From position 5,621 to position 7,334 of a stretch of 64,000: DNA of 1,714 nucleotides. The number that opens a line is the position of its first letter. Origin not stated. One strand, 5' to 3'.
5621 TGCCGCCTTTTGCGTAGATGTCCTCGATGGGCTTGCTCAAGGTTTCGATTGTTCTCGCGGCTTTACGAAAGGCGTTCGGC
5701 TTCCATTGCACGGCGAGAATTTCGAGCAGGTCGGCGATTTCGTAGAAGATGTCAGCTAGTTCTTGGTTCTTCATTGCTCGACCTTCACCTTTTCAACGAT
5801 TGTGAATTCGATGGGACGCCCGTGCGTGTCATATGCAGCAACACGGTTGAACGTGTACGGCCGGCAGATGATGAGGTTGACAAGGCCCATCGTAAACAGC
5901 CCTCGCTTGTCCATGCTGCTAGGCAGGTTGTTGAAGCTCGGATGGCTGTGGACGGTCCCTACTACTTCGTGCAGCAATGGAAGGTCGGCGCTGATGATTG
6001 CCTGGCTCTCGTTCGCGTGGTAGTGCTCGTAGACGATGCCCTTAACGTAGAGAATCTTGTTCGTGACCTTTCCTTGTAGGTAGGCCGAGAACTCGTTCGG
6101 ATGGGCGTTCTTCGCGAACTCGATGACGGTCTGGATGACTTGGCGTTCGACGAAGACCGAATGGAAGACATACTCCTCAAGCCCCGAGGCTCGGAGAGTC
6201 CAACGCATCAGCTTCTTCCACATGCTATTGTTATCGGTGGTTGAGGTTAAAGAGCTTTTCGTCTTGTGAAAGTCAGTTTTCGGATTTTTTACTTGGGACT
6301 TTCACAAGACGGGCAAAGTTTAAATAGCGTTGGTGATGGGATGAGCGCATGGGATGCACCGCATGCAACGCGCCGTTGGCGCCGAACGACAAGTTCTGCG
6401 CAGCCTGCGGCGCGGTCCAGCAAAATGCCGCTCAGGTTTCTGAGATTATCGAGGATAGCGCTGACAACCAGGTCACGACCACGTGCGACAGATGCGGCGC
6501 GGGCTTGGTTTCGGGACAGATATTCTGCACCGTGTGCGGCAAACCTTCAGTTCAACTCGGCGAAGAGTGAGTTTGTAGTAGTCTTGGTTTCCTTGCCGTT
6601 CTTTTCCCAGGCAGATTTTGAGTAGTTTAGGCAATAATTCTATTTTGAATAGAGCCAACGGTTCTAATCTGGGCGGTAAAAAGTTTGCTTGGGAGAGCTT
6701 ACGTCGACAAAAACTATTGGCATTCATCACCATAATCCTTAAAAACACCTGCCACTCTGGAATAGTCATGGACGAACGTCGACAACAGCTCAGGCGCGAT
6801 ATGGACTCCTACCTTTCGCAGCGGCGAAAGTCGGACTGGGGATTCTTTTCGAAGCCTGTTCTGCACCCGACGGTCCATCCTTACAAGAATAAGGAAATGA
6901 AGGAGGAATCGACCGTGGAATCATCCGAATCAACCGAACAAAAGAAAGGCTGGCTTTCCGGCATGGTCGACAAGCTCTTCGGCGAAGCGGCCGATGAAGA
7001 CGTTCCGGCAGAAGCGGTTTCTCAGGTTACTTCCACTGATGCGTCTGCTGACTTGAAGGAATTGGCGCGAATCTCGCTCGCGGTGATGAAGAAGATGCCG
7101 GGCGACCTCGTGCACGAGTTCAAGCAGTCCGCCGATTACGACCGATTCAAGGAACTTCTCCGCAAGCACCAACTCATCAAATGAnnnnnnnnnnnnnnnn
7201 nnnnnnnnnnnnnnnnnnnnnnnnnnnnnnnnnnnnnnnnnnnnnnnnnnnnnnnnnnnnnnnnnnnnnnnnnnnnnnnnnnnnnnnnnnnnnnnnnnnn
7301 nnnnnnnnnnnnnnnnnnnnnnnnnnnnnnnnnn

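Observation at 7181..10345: Extracellular proteolysis cluster: Kazal-type inhibitor lipoprotein, MBL-fold lipoprotein and Lon-like S16 ectoprotease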

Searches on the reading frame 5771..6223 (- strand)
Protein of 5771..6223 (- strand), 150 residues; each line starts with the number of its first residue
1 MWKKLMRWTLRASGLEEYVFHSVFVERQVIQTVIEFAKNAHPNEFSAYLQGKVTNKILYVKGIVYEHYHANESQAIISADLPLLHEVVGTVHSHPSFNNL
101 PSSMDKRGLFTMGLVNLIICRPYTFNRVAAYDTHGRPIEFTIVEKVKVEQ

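Call 3: search_protein_families(library=pfam, proteins=[window:5771-6223:-], max_evalue=0.1)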
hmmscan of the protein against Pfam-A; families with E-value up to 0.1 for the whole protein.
window:5771-6223:- (150 aa): 2 families
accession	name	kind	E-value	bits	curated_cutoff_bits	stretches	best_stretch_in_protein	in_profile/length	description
PF14464.11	Prok-JAB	-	1.8e-12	47.6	25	1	27-122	2-103/114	Prokaryotic homologs of the JAB domain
PF14220.11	DUF4329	-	0.033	14.6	28.6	0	68-105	39-81/116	Domain of unknown function (DUF4329)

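Call 4: search_protein_families(library=ncbifam, proteins=[window:5771-6223:-], max_evalue=0.1)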
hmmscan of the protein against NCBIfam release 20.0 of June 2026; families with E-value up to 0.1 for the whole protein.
window:5771-6223:- (150 aa): 2 families
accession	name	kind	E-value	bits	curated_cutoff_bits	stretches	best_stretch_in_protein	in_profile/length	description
NF041370.1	desamp_Halo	equivalog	0.00025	21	130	1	85-137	75-125/133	desampylase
TIGR00392.1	ileS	equivalog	0.092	10.9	621.4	0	123-149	74-100/861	isoleucine--tRNA ligase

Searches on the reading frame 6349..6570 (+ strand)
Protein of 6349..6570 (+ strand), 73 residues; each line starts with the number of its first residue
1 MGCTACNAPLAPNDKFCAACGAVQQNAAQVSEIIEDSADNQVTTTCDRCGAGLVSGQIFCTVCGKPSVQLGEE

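Call 3: search_protein_families(library=pfam, proteins=[window:6349-6570:+], max_evalue=0.1)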
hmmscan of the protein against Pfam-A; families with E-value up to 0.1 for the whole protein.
window:6349-6570:+ (73 aa): 8 families
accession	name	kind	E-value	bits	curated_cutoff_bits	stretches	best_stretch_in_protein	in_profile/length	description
PF13240.11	Zn_Ribbon_1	-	3.1e-10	39.9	25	2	3-22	2-21/23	zinc-ribbon domain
PF13248.11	Zn_ribbon_3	-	4.1e-09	36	27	2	43-66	2-25/26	zinc-ribbon domain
PF12773.13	DZR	-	8.7e-09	35.9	27.3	1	3-64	1-45/45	Double zinc ribbon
PF18912.6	DZR_2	-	3.4e-05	24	27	1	41-67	19-46/56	Double zinc ribbon domain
PF17032.10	Zn_ribbon_15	-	0.0004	21.6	28.9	0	41-64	50-73/73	zinc-ribbon family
PF06677.18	Auto_anti-p27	-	0.002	18.6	24.1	1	44-64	16-40/40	Sjogren's syndrome/scleroderma autoantigen 1 (Autoantigen p27)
PF14260.11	zf-C4pol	-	0.04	14.6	28.9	1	3-61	1-60/70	C4-type zinc-finger of DNA polymerase delta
PF01363.27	FYVE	-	0.097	13.2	27.8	0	3-51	11-63/67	FYVE zinc finger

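Call 4: search_protein_families(library=ncbifam, proteins=[window:6349-6570:+], max_evalue=0.1)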
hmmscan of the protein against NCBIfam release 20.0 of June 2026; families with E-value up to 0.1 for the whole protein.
window:6349-6570:+ (73 aa): 4 families
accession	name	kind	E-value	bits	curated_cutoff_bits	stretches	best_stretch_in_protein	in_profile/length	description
NF045510.1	4Cys_prefix_kin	domain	0.00018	21.7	24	0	13-22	15-24/26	4-Cys prefix domain-containing protein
NF001645.0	PRK00420.1-2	equivalog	0.019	15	162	0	43-64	24-47/106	hypothetical protein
NF001646.0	PRK00420.1-3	equivalog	0.077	13.3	117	0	42-67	19-46/117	hypothetical protein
NF041201.1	recomb_XisF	equivalog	0.097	11.6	375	0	24-66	265-306/465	fdxN element excision recombinase XisF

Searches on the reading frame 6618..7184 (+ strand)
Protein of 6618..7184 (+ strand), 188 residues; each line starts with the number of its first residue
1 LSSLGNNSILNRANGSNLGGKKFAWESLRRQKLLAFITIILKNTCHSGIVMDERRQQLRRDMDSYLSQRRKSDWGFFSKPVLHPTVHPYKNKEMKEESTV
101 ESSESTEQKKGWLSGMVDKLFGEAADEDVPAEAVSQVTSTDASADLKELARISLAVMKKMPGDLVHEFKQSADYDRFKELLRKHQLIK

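Call 3: search_protein_families(library=pfam, proteins=[window:6618-7184:+], max_evalue=0.1)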
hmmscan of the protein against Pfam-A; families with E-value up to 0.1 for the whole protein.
window:6618-7184:+ (188 aa): 0 families

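Call 4: search_protein_families(library=ncbifam, proteins=[window:6618-7184:+], max_evalue=0.1)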
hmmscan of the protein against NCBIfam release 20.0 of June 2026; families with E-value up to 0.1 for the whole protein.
window:6618-7184:+ (188 aa): 0 families

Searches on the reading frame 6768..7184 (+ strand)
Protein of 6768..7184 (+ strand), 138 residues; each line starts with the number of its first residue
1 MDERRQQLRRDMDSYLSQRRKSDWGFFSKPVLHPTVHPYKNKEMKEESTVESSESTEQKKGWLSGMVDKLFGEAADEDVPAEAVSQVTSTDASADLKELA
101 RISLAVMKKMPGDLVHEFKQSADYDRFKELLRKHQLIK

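Call 20: find_homologous_proteins(query=A2, max_evalue=0.001)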
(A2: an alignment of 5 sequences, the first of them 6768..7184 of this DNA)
Query A2 (5 sequences) (138 aa, profile of the alignment): 27 proteins with E <= 0.001 among 1677 candidates.
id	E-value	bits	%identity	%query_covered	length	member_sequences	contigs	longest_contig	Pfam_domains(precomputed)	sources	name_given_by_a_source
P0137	4.6e-64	233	74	100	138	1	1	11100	-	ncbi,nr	ncbi:hypothetical protein HY492_03195 [Candidatus Woesearchaeota archaeon]|nr:hypothetical protein [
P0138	8.5e-58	213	100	92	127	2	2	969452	-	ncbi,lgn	-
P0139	3.2e-56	208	71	100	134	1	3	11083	-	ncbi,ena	-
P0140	1.0e-54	203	65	92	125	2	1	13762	-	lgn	-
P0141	4.7e-51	191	63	100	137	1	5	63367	-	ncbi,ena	ncbi:MAG: hypothetical protein AABY01_04845 [Nanoarchaeota archaeon]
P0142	6.3e-45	171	30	99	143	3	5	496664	-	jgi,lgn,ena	jgi:hypothetical protein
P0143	3.0e-43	166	57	99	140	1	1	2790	-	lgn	-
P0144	1.0e-42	164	61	100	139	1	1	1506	-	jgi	jgi:hypothetical protein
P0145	4.5e-42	162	58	100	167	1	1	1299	-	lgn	-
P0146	1.6e-41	160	57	100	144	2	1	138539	-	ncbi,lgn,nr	ncbi:hypothetical protein HY493_03180 [Candidatus Woesearchaeota archaeon]|nr:hypothetical protein [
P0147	2.6e-41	159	57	99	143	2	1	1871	-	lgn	-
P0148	4.9e-40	155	59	100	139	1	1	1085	-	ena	-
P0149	1.2e-39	154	30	98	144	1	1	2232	-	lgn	-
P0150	1.9e-35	140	39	32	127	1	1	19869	-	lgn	-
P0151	2.4e-35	140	30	98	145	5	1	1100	-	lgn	-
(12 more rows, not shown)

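Call 22: find_encoding_contigs(protein=P0146, flank=8000, max_places=1)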
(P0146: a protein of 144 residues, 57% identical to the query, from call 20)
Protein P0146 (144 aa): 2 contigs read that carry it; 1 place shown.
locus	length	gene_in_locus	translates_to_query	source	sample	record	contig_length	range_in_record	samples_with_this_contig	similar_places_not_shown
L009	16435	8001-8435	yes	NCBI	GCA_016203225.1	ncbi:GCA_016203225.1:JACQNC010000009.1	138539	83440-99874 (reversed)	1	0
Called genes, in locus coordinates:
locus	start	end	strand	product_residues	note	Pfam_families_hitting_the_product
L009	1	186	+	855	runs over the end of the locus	PF10699:HAP2-GCS1 (faint), PF23619:Ig_VWA7 (faint), PF11614:FixG_C (faint), PF22067:Cep192_D3 (faint), PF22544:HYDIN_VesB_CFA65-like_Ig (faint), PF17892:Cadherin_5, PF17963:Big_9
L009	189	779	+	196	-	-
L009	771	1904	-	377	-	PF01490:Aa_trans, PF03222:Trp_Tyr_perm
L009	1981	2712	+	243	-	-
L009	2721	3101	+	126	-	PF01641:SelR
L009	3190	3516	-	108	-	PF02643:DUF192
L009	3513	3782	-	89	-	-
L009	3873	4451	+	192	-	-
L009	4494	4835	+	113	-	-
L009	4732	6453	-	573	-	PF14716:HHH_8, PF14520:HHH_5 (weak), PF14791:DNA_pol_B_thumb, PF02811:PHP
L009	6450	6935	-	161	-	PF14464:Prok-JAB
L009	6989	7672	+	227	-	PF00702:Hydrolase, PF12710:HAD, PF13419:HAD_2, PF13242:Hydrolase_like (weak)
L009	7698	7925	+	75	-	PF12773:DZR, PF13240:Zn_Ribbon_1 (weak), PF13248:Zn_ribbon_3 (faint), PF17032:Zn_ribbon_15 (faint), PF13240:Zn_Ribbon_1 (weak)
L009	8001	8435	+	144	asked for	-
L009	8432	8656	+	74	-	PF00050:Kazal_1 (weak), PF07648:Kazal_2 (weak)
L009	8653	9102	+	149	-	PF00293:NUDIX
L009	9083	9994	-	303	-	PF00753:Lactamase_B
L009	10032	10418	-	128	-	-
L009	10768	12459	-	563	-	PF05362:Lon_C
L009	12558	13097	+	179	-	PF08774:VRR_NUC (weak)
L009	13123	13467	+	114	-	-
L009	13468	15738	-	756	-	PF01751:Toprim, PF01131:Topoisom_bac, PF01396:Zn_ribbon_Top1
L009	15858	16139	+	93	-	-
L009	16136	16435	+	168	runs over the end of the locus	-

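Call 23: find_encoding_contigs(protein=P0141, flank=8000, max_places=1)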
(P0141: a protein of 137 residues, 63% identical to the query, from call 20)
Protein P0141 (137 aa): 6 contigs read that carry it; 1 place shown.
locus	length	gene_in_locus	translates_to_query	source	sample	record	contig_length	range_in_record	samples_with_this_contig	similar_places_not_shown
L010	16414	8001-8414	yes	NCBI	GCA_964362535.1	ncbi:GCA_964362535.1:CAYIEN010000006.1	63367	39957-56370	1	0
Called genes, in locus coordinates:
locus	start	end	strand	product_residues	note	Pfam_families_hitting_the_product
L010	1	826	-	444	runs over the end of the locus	PF07690:MFS_1, PF12832:MFS_1_like (weak), PF07690:MFS_1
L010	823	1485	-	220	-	PF00149:Metallophos, PF12850:Metallophos_2, PF14582:Metallophos_3 (weak)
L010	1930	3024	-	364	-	PF00092:VWA, PF13519:VWA_2, PF13768:VWA_3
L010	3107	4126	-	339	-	PF01078:Mg_chelatase, PF20720:nSTAND3 (weak), PF07724:AAA_2, PF07726:AAA_3, PF07728:AAA_5, PF00158:Sigma54_activat (weak), PF01078:Mg_chelatase, PF17863:AAA_lid_2, +4 more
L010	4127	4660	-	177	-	-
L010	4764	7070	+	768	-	PF01751:Toprim, PF01131:Topoisom_bac, PF01396:Zn_ribbon_Top1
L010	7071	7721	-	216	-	PF08774:VRR_NUC (faint)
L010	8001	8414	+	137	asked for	-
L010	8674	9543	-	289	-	PF00753:Lactamase_B, PF12706:Lactamase_B_2 (weak)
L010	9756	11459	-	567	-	PF05362:Lon_C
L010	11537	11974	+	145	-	PF14464:Prok-JAB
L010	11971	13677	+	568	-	PF14716:HHH_8, PF14520:HHH_5 (weak), PF14791:DNA_pol_B_thumb, PF02811:PHP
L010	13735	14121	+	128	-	-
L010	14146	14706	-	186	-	-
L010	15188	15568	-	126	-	PF01641:SelR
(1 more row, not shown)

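Call 24: find_encoding_contigs(protein=P0142, flank=8000, max_places=1)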
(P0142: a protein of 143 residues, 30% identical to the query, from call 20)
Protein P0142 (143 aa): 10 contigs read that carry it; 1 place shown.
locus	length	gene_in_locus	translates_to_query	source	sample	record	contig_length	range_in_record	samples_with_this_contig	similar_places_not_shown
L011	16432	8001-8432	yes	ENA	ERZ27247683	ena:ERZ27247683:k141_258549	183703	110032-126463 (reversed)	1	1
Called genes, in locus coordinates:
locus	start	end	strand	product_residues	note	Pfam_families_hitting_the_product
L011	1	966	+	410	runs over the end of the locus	PF11614:FixG_C (faint), PF10633:NPCBM_assoc (faint)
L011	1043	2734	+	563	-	PF07705:CARDB (faint), PF10633:NPCBM_assoc (faint), PF22544:HYDIN_VesB_CFA65-like_Ig (faint), PF11614:FixG_C (faint), PF17963:Big_9 (weak)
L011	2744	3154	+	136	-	-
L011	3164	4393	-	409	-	PF01490:Aa_trans, PF03222:Trp_Tyr_perm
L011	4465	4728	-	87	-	-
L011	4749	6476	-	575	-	PF14716:HHH_8, PF14520:HHH_5 (weak), PF14791:DNA_pol_B_thumb, PF02811:PHP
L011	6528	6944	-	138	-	PF14464:Prok-JAB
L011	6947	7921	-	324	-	PF01875:Memo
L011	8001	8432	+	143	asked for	-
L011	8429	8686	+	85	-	PF00050:Kazal_1, PF07648:Kazal_2 (weak)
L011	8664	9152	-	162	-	PF00565:SNase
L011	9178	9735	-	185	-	-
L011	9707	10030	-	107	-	-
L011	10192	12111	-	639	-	PF05362:Lon_C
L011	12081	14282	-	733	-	PF01751:Toprim, PF01131:Topoisom_bac, PF01396:Zn_ribbon_Top1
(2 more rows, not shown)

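Call 64: search_protein_families(library=pfam, proteins=[L009:10032-10418:-], max_evalue=0.01)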
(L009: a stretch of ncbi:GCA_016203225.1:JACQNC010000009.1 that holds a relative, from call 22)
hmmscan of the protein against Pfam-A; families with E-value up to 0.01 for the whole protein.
L009:10032-10418:- (128 aa): 0 families

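Call 78: search_protein_representatives(alignment_id=A7)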
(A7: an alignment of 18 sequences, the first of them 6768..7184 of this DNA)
Query: 18 sequences, 142 profile positions. Proteins with E-value up to 0.001 (for the whole library): 556; up to 1e-10: 348; up to 1e-30: 8. The best 150 are listed.
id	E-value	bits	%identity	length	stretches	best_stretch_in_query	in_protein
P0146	2.1e-51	190.2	-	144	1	2-142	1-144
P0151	1.8e-38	148.3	-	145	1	4-142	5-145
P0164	2.7e-37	144.5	-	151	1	4-142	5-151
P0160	1.8e-34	135.3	-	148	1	1-142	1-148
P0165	3.6e-34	134.4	-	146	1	2-142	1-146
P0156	1.2e-33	132.7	-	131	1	5-142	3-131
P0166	1.8e-32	128.9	-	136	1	2-142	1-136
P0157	1.5e-31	125.8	-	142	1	4-142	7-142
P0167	2.2e-30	122.1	-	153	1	4-142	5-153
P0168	4.9e-29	117.7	-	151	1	2-142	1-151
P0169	8.6e-29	116.9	-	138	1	4-142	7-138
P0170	2.1e-28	115.7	-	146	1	4-142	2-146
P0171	4.3e-28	114.7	-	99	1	51-142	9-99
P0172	2.1e-27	112.4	-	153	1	2-142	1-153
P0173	6.1e-27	110.9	-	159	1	2-142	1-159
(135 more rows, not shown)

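Call 79: search_protein_families(library=pfam, alignment_id=A7, max_evalue=1)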
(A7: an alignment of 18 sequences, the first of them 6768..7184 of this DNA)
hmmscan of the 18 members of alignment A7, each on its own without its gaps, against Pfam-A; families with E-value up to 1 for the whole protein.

A. member 1, window:6768-7184:+ (138 aa): 1 family
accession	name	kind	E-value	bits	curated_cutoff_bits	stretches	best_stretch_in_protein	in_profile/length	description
PF20661.2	SutA-RBD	-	0.31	10.9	29.3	1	3-18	5-20/35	SutA RNAP-binding domain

B. families by the number of members that match (of 18 scanned): 9 families
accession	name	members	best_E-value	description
PF20718.2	Med16_bridge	2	0.011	Mediator complex subunit 16, central helical bridge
PF20661.2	SutA-RBD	2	0.17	SutA RNAP-binding domain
PF00257.24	Dehydrin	1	0.044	Dehydrin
PF15647.12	Tox-REase-3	1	0.053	Restriction endonuclease fold toxin 3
PF03822.20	NAF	1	0.06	NAF domain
PF09846.14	OapB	1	0.08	Origin-associated protein OapB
PF17555.7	TssN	1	0.1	Type VI secretion system, TssN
PF05864.17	Chordopox_RPO7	1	0.13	Chordopoxvirus DNA-directed RNA polymerase 7 kDa polypeptide (RPO7)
PF01434.24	Peptidase_M41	1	0.42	Peptidase family M41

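Call 80: search_solved_structures(query=A7, max_evalue=1)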
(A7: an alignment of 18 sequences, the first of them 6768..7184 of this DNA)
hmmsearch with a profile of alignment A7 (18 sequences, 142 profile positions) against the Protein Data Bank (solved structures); distinct sequences matched with E-value up to 1: 3.
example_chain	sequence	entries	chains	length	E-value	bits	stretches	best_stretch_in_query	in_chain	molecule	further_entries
2nps_D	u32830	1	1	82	0.16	15.5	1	61-109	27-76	Syntaxin-6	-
5weg_A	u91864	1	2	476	0.2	15.2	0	41-86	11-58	UTP--glucose-1-phosphate uridylyltransferase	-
9k7t_A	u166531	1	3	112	0.81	13.2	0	87-118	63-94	C4-Zn1-HEHE-1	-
